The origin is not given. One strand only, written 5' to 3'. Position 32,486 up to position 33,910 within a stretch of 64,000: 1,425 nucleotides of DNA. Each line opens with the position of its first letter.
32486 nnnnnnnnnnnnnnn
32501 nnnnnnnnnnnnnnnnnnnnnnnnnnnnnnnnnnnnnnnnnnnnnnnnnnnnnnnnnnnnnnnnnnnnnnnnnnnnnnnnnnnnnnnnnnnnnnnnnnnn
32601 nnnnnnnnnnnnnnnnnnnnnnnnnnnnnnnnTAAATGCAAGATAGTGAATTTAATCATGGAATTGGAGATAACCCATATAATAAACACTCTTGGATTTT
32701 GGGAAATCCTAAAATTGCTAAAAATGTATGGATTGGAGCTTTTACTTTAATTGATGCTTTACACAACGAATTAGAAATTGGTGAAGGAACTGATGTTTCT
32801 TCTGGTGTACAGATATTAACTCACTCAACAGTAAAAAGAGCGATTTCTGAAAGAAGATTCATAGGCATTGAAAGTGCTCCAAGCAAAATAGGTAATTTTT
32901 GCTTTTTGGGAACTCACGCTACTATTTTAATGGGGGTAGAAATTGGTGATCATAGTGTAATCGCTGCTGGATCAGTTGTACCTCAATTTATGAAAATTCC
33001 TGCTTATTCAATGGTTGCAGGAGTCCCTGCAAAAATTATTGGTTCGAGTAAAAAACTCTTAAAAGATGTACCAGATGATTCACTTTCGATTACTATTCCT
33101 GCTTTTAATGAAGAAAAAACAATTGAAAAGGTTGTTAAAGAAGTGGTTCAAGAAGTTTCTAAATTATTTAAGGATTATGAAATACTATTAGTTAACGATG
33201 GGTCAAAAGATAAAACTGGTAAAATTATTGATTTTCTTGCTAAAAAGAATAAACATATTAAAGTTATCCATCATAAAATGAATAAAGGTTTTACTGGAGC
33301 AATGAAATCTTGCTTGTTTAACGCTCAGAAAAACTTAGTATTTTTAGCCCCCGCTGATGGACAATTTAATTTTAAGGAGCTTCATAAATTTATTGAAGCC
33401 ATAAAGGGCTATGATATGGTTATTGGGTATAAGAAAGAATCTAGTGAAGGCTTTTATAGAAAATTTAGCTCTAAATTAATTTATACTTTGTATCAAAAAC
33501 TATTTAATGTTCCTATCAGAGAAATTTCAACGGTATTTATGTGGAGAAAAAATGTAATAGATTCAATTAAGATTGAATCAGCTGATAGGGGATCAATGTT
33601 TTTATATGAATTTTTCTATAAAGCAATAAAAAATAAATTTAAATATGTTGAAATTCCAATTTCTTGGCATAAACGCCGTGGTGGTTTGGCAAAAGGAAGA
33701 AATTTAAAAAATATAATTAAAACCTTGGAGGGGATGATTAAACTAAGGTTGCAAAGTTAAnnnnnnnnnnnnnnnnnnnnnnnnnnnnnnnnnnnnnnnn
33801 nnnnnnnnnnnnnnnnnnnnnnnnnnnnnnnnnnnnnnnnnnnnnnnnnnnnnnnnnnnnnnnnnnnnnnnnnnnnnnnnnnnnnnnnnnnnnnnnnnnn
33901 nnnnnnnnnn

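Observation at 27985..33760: Overlapping-gene operon for N-acetylated (di)amino sugars with two unusual enzyme fusions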

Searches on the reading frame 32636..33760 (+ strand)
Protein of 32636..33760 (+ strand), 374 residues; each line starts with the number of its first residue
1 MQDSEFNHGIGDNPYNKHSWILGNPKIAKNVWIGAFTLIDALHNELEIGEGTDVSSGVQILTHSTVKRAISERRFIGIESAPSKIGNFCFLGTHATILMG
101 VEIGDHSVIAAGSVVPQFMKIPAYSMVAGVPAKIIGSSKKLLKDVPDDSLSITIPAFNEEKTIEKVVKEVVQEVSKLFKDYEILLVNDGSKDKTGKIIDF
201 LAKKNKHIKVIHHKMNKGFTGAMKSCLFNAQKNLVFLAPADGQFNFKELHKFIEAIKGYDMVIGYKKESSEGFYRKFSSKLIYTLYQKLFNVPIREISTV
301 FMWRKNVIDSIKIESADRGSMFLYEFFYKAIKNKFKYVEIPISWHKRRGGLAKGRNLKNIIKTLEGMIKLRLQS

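Call 5: search_protein_families(library=pfam, proteins=[window:32636-33760:+])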
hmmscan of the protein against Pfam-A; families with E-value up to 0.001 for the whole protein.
window:32636-33760:+ (374 aa): 4 families
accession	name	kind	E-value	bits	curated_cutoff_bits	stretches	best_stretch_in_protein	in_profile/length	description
PF00535.33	Glycos_transf_2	-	3.2e-24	86.2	23.3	1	151-291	1-146/168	Glycosyl transferase family 2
PF00132.30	Hexapep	-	7.5e-11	41.7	27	1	83-116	2-35/36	Bacterial transferase hexapeptide (six repeats)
PF14602.12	Hexapep_2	-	1.8e-07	31.2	27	1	84-115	3-32/34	Hexapeptide repeat of succinyl-transferase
PF13641.12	Glyco_tranf_2_3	-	0.00014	22.4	27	1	150-225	3-77/230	Glycosyltransferase like family 2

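Call 6: search_protein_families(library=ncbifam, proteins=[window:32636-33760:+])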
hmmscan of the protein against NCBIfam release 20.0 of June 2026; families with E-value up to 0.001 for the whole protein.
window:32636-33760:+ (374 aa): 51 families (the best 25 are shown)
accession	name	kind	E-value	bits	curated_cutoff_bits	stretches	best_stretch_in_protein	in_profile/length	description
NF047588.1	GlcsyltransPgfSStrep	equivalog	3.2e-21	75.8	500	1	150-327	3-184/308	glycosyltransferase PgfS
NF007986.1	PRK10714.1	equivalog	1.3e-18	67.1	529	1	149-350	7-206/316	undecaprenyl-phosphate 4-deoxy-4-formamido-L-arabinose transferase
TIGR03937.1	PgaC_IcaA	equivalog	1.6e-18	66.9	422.3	1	147-249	44-143/407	poly-beta-1,6-N-acetyl-D-glucosamine synthase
NF047683.1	TeichurnBiosyTuaG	equivalog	2.5e-13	50.3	400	1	149-262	7-117/252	teichuronic acid biosynthesis protein TuaG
NF007240.0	PRK09677.1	equivalog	9.3e-13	48.1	243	1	28-137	69-183/192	putative lipopolysaccharide biosynthesis O-acetyl transferase WbbJ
NF007797.0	PRK10502.1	subfamily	5e-12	45.8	192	1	26-135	74-176/183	WcaF family extracellular polysaccharide biosynthesis acetyltransferase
TIGR03570.1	NeuD_NnaD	subfamily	6.5e-12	45.5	160.8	1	81-133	152-202/202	NeuD/PglB/VioB family sugar acetyltransferase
NF058585.1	HptprglPActTf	PfamEq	1.2e-11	44.5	300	1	26-142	57-164/172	heptaprenylglyceryl phosphate O-acetyltransferase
NF050050.1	ProtGlycPglI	equivalog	4.2e-11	42.8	500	1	149-265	3-118/306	GalNAc(5)-diNAcBac-PP-undecaprenol beta-1,3-glucosyltransferase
TIGR03532.1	DapD_Ac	equivalog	1.4e-10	41.2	231.75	1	80-137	158-213/231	2,3,4,5-tetrahydropyridine-2,6-dicarboxylate N-acetyltransferase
NF050158.1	CarbAnhydGPos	equivalog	2.1e-10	40.5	250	1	84-136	89-141/172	gamma carbonic anhydrase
NF041874.1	EPS_EpsC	equivalog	2.3e-10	40.5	150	1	27-137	64-166/168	serine O-acetyltransferase EpsC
TIGR01852.1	lipid_A_lpxA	equivalog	2.4e-10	40.1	231.05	1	84-134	121-179/254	acyl-ACP--UDP-N-acetylglucosamine O-acyltransferase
NF007482.0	PRK10073.1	equivalog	4.1e-10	39.2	423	1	149-245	7-99/334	glycosyltransferase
NF000311.1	Vat_ABCDEFH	equivalog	4.8e-10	39.4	300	1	83-160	111-184/201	Vat family streptogramin A O-acetyltransferase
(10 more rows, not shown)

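Call 11: search_solved_structures(query=window:32636-33760:+, max_evalue=0.001)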
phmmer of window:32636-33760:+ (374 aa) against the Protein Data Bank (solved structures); distinct sequences matched with E-value up to 0.001: 88 (the best 60 are shown).
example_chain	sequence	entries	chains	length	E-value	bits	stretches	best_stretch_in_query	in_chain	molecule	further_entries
8vr6_A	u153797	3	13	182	2.1e-20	76.6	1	9-138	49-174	Acetyltransferase, putative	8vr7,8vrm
5eke_A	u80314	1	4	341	2.7e-16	63.1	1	149-312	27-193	Uncharacterized glycosyltransferase sll0501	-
5ekp_C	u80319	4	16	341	2.7e-16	63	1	149-312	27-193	Uncharacterized glycosyltransferase sll0501 | Glycosyltransferase sll0501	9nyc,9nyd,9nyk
9nye_A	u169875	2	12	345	2.7e-16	63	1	149-312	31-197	Glycosyltransferase sll0501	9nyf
9hwj_A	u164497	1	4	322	2.5e-15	59.9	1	147-351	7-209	Undecaprenyl-phosphate 4-deoxy-4-formamido-L-arabinose transferase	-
1v3w_A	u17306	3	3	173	4.4e-13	52.5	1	30-136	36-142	ferripyochelin binding protein | 173aa long hypothetical ferripyochelin binding protein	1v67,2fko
8vxh_A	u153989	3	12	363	2.2e-12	50.2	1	144-318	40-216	Undecaprenyl-phosphate 4-deoxy-4-formamido-L-arabinose transferase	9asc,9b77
9bhc_C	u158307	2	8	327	3e-12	49.7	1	146-318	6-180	Undecaprenyl-phosphate 4-deoxy-4-formamido-L-arabinose transferase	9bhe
5mlz_A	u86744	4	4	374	2e-11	47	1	150-357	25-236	Dolichol monophosphate mannose synthase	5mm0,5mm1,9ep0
6p61_A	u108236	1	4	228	1.1e-10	44.6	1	149-263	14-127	Glycosyltransferase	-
9qez_D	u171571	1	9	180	7.8e-10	41.8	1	21-115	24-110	Carbonic anhydrase mutant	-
7tgh_C3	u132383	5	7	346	2.4e-09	40.2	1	26-174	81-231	Transcription factor apfi protein, putative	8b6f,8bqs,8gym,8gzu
9qev_A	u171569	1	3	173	4.3e-09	39.3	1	21-136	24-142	Carbonic anhydrase, family 3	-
4egg_A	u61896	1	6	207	1.6e-08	37.5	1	24-151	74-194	Putative acetyltransferase SACOL2570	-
4dcl_A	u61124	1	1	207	1.7e-08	37.4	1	24-151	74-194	Putative acetyltransferase SACOL2570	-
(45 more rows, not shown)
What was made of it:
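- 33071..33760 (+): g5 C-terminal domain (aa 146-374): GT2 polyprenyl-phosphate glycosyltransferase (ArnC/GtrB/DPMS type). It has no transmembrane helices. PDB sequence hits are GtrB sll0501, ArnC and DPMS (call 11).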

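Call 29: find_homologous_proteins(query=window:32636-33760:+, max_evalue=1e-10)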
Query window:32636-33760:+ (374 aa): 372 proteins with E <= 1e-10 among 5251 candidates; the best 120 are listed.
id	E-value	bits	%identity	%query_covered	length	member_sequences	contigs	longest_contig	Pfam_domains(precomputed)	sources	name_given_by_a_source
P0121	1.8e-231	786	93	100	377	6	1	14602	PF14602.13,PF00132.31,PF00535.33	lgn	-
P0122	7.4e-225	764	90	100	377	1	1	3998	PF14602.13,PF00132.31,PF00535.33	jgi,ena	-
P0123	4.7e-186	636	76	99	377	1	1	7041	PF13641.13,PF14602.13,PF00132.31,PF00535.33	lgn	-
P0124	5.2e-177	607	71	99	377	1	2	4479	PF14602.13,PF00132.31,PF00535.33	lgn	-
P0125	4.1e-176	604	71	98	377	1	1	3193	PF14602.13,PF00132.31,PF00535.33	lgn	-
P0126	1.3e-175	602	71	97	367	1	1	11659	PF14602.13,PF00132.31,PF00535.33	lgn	-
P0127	1.8e-173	595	71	99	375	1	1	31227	PF10111.15,PF14602.13,PF00132.31,PF00535.33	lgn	-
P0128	8.1e-173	593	69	99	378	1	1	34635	PF13641.13,PF14602.13,PF00132.31,PF00535.33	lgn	-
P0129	9.8e-173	593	71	97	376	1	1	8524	PF14602.13,PF00132.31,PF00535.33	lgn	-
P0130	4.1e-170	584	69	99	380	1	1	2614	PF13641.13,PF14602.13,PF00132.31,PF00535.33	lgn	-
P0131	4.4e-170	584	69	99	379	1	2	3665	PF13641.13,PF14602.13,PF00132.31,PF00535.33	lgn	-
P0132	2.6e-169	581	73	95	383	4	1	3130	PF14602.13,PF00132.31,PF00535.33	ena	-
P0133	3.7e-169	581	70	99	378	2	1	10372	PF14602.13,PF00132.31,PF00535.33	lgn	-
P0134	4.1e-169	581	67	99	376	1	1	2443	PF13641.13,PF14602.13,PF00132.31,PF00535.33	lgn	-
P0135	5.0e-165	567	66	99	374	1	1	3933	PF14602.13,PF00132.31,PF00535.33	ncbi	-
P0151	1.2e-143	497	59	99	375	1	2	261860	PF13641.13,PF14602.13,PF00132.31,PF00535.33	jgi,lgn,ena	jgi:carbonic anhydrase/acetyltransferase-like protein (isoleucine patch superfamily)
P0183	4.4e-134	465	57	99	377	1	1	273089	PF14602.13,PF00132.31,PF00535.33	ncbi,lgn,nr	ncbi:MAG: glycosyltransferase [bacterium]|nr:glycosyltransferase [bacterium]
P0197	5.7e-130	452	56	97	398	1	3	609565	PF14602.13,PF00132.31,PF00535.33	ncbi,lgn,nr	ncbi:glycosyltransferase [Candidatus Microgenomates bacterium]|nr:glycosyltransferase [Candidatus Mi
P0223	2.8e-124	433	52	98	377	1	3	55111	PF14602.13,PF00132.31,PF00535.33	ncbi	-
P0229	1.9e-117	411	52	97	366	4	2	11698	PF10111.15,PF13641.13,PF14602.13,PF00132.31,PF00535.33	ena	-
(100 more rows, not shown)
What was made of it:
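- Checked: The LbH-GT2 fusion recurs in more than 110 clusters (call 29).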

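Call 30: find_encoding_contigs(protein=P0197, flank=9000, max_places=1)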
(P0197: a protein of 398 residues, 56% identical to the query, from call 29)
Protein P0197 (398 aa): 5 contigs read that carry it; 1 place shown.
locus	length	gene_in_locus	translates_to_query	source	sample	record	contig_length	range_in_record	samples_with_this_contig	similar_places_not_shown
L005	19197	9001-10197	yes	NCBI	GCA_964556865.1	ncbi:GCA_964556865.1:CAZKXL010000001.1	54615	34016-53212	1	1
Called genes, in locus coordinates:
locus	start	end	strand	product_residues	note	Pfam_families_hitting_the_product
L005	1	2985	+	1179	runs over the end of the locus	PF11847:GT-C_AftD (weak), PF18915:DUF5667 (weak)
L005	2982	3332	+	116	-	-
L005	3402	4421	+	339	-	PF01408:GFO_IDH_MocA, PF02894:GFO_IDH_MocA_C, PF22725:GFO_IDH_MocA_C3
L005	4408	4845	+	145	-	PF25084:LbH_EIF2B (weak), PF25087:GMPPB_C (faint), PF00132:Hexapep, PF14602:Hexapep_2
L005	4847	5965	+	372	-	PF00155:Aminotran_1_2, PF00266:Aminotran_5 (weak), PF01041:DegT_DnrJ_EryC1, PF01212:Beta_elim_lyase (weak)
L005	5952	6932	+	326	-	PF01073:3Beta_HSD, PF01370:Epimerase, PF02719:Polysacc_synt_2, PF04321:RmlD_sub_bind, PF05368:NmrA (weak), PF07993:NAD_binding_4, PF13460:NAD_binding_10, PF16363:GDP_Man_Dehyd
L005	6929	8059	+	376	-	PF01041:DegT_DnrJ_EryC1, PF00155:Aminotran_1_2 (weak), PF01053:Cys_Met_Meta_PP (weak)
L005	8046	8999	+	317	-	PF00551:Formyl_trans_N, PF02911:Formyl_trans_C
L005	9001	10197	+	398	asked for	PF00132:Hexapep, PF14602:Hexapep_2, PF00535:Glycos_transf_2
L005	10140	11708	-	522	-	PF01966:HD (weak)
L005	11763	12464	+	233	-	PF00535:Glycos_transf_2, PF10111:Glyco_tranf_2_2 (weak)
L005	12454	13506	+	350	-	PF01408:GFO_IDH_MocA, PF22725:GFO_IDH_MocA_C3, PF02894:GFO_IDH_MocA_C (weak)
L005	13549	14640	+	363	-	PF04055:Radical_SAM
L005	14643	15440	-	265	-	PF00483:NTP_transferase, PF01128:IspD (weak), PF12804:NTP_transf_3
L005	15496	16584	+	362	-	PF13480:Acetyltransf_6 (weak)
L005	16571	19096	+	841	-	PF00754:F5_F8_type_C, PF22633:F5_F8_type_C_2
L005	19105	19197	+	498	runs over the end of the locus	?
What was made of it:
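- Closest known: Arn. Same: L005 even carries a formyltransferase at that point (call 30).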

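Call 31: find_encoding_contigs(protein=P0183, flank=9000, max_places=1)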
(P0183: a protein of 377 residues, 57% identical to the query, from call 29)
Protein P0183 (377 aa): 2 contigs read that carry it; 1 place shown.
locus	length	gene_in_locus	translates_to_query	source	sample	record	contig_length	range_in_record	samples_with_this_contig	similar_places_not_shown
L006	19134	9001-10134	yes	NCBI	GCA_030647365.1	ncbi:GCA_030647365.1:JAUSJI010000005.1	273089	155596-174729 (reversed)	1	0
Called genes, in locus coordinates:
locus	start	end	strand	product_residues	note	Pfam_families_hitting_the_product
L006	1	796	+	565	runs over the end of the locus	-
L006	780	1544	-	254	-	PF08241:Methyltransf_11, PF08242:Methyltransf_12 (faint), PF13649:Methyltransf_25 (weak)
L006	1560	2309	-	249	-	PF00535:Glycos_transf_2, PF13641:Glyco_tranf_2_3 (weak)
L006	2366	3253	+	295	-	PF01370:Epimerase, PF04321:RmlD_sub_bind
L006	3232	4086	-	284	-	PF00106:adh_short, PF08659:KR, PF23441:SDR, PF13561:adh_short_C2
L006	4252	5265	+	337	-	PF01370:Epimerase, PF02719:Polysacc_synt_2, PF04321:RmlD_sub_bind (faint), PF01073:3Beta_HSD, PF07993:NAD_binding_4 (faint), PF16363:GDP_Man_Dehyd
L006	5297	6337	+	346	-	PF01408:GFO_IDH_MocA, PF22725:GFO_IDH_MocA_C3, PF02894:GFO_IDH_MocA_C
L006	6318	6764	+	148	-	PF25084:LbH_EIF2B (weak), PF25087:GMPPB_C (weak), PF00132:Hexapep, PF14602:Hexapep_2 (weak)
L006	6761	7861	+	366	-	PF00266:Aminotran_5, PF01041:DegT_DnrJ_EryC1, PF00155:Aminotran_1_2 (faint), PF01212:Beta_elim_lyase (faint)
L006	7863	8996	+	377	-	PF01041:DegT_DnrJ_EryC1, PF00155:Aminotran_1_2 (weak)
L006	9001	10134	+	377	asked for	PF00132:Hexapep, PF14602:Hexapep_2 (weak), PF00535:Glycos_transf_2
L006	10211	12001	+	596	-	-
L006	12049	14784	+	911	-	PF00754:F5_F8_type_C, PF22633:F5_F8_type_C_2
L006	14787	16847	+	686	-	PF13231:PMT_2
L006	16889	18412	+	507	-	-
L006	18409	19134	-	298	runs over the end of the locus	PF01408:GFO_IDH_MocA, PF22725:GFO_IDH_MocA_C3 (weak)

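Call 32: find_encoding_contigs(protein=P0151, flank=9000, max_places=1)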
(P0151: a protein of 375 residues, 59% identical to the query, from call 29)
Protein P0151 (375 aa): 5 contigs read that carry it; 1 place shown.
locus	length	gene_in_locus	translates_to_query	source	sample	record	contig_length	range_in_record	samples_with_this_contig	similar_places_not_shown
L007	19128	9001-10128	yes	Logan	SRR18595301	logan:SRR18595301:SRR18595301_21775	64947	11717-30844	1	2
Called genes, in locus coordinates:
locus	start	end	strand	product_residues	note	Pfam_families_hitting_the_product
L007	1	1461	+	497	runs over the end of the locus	-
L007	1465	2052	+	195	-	PF00891:Methyltransf_2, PF03291:mRNA_G-N7_MeTrfase (weak), PF13489:Methyltransf_23, PF05175:MTS (weak), PF13847:Methyltransf_31, PF08241:Methyltransf_11, PF08242:Methyltransf_12, PF13649:Methyltransf_25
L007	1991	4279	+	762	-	PF13231:PMT_2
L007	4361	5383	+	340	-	PF01408:GFO_IDH_MocA, PF02894:GFO_IDH_MocA_C, PF22725:GFO_IDH_MocA_C3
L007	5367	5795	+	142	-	PF25084:LbH_EIF2B (weak), PF25087:GMPPB_C (faint), PF00132:Hexapep, PF14602:Hexapep_2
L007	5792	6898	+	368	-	PF01041:DegT_DnrJ_EryC1, PF01053:Cys_Met_Meta_PP (weak)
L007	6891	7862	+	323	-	PF01073:3Beta_HSD, PF01370:Epimerase, PF02719:Polysacc_synt_2, PF04321:RmlD_sub_bind, PF05368:NmrA, PF13460:NAD_binding_10, PF16363:GDP_Man_Dehyd, PF07993:NAD_binding_4 (weak)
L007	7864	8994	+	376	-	PF00155:Aminotran_1_2, PF01041:DegT_DnrJ_EryC1, PF01053:Cys_Met_Meta_PP (weak)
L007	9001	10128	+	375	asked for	PF00132:Hexapep, PF14602:Hexapep_2 (weak), PF00535:Glycos_transf_2, PF13641:Glyco_tranf_2_3 (faint)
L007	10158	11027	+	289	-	PF00892:EamA, PF03151:TPT, PF05653:Mg_trans_NIPA (faint), PF06800:Sugar_transport, PF00892:EamA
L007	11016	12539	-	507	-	-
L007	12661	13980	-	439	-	-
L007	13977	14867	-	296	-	PF13489:Methyltransf_23, PF13847:Methyltransf_31, PF08241:Methyltransf_11, PF08242:Methyltransf_12, PF13649:Methyltransf_25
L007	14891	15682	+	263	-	PF01209:Ubie_methyltran (weak), PF13489:Methyltransf_23, PF05148:Methyltransf_8 (weak), PF13649:Methyltransf_25, PF13847:Methyltransf_31, PF08241:Methyltransf_11, PF08242:Methyltransf_12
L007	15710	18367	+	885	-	PF00754:F5_F8_type_C, PF22633:F5_F8_type_C_2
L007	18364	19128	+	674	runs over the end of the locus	PF13231:PMT_2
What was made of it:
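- On Arn pathway: L007 has an EamA gene in that position (call 32).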
